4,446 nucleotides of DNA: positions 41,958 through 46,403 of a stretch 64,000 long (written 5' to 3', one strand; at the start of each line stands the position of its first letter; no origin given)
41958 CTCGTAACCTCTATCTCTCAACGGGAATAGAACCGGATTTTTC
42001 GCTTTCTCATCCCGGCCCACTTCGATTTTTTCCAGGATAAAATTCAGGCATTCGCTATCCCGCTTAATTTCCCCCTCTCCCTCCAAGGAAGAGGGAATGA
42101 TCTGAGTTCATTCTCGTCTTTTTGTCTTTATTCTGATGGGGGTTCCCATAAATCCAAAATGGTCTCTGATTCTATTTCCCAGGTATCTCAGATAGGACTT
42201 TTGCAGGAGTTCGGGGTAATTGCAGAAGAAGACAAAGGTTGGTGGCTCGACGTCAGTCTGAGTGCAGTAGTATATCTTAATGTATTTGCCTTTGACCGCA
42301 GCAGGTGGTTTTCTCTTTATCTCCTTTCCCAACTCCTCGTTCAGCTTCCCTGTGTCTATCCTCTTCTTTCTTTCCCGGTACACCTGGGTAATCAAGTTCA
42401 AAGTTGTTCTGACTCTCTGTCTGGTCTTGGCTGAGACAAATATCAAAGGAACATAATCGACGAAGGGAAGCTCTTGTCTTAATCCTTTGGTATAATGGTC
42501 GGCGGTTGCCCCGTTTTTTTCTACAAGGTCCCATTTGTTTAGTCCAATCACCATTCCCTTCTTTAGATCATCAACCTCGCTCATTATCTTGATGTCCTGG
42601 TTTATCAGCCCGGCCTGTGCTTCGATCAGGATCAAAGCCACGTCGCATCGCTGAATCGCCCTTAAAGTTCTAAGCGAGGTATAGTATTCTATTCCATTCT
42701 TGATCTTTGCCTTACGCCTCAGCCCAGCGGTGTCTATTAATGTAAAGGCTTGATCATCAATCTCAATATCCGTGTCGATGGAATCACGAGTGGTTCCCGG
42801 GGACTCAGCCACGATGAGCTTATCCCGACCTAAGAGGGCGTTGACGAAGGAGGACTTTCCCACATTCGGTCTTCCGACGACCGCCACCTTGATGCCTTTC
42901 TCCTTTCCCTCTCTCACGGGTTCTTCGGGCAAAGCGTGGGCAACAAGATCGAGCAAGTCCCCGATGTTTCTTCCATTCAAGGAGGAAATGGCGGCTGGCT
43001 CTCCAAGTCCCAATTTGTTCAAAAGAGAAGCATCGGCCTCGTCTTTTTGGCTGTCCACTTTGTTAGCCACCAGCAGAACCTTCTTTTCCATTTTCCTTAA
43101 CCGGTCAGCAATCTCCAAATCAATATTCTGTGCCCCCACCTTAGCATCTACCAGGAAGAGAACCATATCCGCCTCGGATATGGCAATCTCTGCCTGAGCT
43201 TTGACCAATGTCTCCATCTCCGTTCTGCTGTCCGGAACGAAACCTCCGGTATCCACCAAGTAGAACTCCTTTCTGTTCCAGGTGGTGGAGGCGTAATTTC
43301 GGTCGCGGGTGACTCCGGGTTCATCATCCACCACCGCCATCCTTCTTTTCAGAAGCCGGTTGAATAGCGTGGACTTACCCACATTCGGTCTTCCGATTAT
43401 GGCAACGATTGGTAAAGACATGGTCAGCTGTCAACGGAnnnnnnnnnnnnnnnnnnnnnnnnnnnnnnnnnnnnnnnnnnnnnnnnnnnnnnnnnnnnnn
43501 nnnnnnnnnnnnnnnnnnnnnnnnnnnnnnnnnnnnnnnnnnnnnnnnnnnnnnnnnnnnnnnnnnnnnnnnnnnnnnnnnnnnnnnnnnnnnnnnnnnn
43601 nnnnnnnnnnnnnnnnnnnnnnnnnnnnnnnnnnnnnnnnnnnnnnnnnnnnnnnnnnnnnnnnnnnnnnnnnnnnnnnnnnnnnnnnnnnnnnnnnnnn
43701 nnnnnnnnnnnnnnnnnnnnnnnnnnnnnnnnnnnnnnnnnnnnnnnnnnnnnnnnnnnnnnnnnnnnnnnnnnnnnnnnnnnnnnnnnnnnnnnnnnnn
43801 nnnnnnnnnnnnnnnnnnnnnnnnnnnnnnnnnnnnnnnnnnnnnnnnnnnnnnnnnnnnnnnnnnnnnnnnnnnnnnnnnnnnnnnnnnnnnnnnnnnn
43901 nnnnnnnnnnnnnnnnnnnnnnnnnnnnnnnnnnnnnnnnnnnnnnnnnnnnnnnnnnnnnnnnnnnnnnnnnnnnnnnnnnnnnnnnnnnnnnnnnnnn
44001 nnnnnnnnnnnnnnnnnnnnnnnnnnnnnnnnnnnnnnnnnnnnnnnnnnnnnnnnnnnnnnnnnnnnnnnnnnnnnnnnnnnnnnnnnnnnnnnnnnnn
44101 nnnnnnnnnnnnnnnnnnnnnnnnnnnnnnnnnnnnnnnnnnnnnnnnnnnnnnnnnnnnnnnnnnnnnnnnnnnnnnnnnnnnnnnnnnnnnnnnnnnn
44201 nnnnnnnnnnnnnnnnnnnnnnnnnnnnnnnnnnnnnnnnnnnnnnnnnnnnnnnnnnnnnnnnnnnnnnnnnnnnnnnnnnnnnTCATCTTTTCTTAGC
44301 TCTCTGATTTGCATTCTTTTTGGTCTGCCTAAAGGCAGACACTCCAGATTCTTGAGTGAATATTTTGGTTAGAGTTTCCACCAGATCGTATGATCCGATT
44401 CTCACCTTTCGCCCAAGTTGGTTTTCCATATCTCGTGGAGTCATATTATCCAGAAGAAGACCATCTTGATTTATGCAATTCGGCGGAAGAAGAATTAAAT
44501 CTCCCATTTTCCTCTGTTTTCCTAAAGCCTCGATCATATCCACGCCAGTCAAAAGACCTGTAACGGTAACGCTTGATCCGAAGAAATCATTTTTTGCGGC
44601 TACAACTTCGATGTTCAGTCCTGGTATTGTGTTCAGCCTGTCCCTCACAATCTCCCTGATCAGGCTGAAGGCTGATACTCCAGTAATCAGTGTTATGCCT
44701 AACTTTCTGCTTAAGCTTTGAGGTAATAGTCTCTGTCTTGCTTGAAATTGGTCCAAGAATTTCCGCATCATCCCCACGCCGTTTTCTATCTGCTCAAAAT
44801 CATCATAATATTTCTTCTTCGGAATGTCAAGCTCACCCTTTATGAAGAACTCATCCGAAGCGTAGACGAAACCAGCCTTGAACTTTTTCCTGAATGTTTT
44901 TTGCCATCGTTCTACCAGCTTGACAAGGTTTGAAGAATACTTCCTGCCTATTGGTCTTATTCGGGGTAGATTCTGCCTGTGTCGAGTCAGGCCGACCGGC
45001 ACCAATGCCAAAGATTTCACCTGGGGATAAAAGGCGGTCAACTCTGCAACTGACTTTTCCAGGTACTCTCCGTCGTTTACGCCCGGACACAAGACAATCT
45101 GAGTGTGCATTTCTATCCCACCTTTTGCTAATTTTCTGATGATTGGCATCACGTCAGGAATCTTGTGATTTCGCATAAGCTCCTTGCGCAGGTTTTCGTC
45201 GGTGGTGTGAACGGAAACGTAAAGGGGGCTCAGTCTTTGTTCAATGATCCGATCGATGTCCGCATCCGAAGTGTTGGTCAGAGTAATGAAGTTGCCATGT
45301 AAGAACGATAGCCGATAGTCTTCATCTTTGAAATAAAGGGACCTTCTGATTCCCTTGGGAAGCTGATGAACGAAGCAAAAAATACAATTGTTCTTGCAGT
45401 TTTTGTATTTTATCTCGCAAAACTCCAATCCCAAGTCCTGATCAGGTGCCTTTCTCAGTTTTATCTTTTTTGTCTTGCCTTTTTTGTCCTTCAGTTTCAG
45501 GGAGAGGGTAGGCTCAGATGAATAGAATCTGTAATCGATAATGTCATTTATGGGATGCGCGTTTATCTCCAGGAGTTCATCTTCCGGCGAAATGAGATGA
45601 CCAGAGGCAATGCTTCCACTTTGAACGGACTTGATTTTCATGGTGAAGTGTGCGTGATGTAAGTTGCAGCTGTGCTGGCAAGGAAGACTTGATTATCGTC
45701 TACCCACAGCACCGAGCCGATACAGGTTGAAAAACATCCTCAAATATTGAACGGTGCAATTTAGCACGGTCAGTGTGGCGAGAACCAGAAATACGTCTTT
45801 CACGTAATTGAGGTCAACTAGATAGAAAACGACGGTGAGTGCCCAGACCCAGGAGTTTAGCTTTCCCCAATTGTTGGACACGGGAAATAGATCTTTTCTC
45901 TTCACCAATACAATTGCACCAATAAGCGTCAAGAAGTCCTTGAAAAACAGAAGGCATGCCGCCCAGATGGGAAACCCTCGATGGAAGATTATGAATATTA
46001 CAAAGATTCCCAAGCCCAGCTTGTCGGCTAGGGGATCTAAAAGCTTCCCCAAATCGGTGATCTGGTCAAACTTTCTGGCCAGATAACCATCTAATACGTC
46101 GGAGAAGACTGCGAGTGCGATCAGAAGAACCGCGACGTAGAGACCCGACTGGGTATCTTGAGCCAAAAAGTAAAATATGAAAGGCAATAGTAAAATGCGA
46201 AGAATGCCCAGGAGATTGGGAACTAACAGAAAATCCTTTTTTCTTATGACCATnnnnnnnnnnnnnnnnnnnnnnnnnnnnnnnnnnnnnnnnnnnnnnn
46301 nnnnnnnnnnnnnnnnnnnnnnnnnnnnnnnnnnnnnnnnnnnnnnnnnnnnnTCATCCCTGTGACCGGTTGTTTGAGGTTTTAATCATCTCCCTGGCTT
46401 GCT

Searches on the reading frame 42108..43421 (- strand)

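Call 15: search_protein_families(library=pfam, max_evalue=0.00001, proteins=[window:42108-43421:-])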
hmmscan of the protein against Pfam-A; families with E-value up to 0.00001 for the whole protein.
window:42108-43421:- (437 aa): 10 families
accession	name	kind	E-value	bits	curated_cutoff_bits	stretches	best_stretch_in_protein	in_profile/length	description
PF01926.29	MMR_HSR1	-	9.6e-56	187.2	21.9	2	6-121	2-113/113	50S ribosome-binding GTPase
PF14714.11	KH_dom-like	-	1.1e-31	109.4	27.3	1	354-434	1-81/81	KH-domain-like of EngA bacterial GTPase enzymes, C-terminal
PF02421.24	FeoB_N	-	1.2e-31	109.8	27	2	6-129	3-122/156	Ferrous iron transport protein B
PF00009.33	GTP_EFTU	-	4.1e-23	82.4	26.5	2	200-347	45-185/188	Elongation factor Tu GTP binding domain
PF00350.29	Dynamin_N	-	8.9e-19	68.6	27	0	179-212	1-34/168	Dynamin family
PF04548.22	AIG1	-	2.1e-09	37.5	27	0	8-98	5-97/212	AIG1 family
PF00071.28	Ras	-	3.2e-09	37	21.6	0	178-345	1-157/162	Ras family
PF03193.22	RsgA_GTPase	-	9.5e-09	35.7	30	0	5-65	108-165/174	RsgA GTPase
PF08477.19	Roc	-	2.7e-07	31.3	27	0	6-123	2-119/119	Ras of Complex, Roc, domain of DAPkinase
PF09439.16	SRPRB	-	6.6e-06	26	25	0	4-110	4-98/178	Signal recognition particle receptor beta subunit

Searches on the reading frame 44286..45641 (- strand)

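Call 49: search_protein_families(library=pfam, max_evalue=1e-8, proteins=[window:44286-45641:-])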
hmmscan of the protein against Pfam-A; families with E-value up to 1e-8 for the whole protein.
window:44286-45641:- (451 aa): 2 families
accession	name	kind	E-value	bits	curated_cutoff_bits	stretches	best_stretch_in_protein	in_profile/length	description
PF19238.5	Radical_SAM_2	-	1.9e-64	216.3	26.7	1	65-211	2-151/151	Radical SAM-like domain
PF04459.17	DUF512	-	3.5e-63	213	25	1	214-415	1-199/202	Protein of unknown function (DUF512)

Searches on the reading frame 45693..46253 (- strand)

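Call 49: search_protein_families(library=pfam, max_evalue=1e-8, proteins=[window:45693-46253:-])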
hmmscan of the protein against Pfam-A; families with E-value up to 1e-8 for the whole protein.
window:45693-46253:- (186 aa): 1 family
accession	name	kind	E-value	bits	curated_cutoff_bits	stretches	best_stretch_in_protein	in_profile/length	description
PF01066.26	CDP-OH_P_transf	-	1.5e-30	107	22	1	10-162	2-149/152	CDP-alcohol phosphatidyltransferase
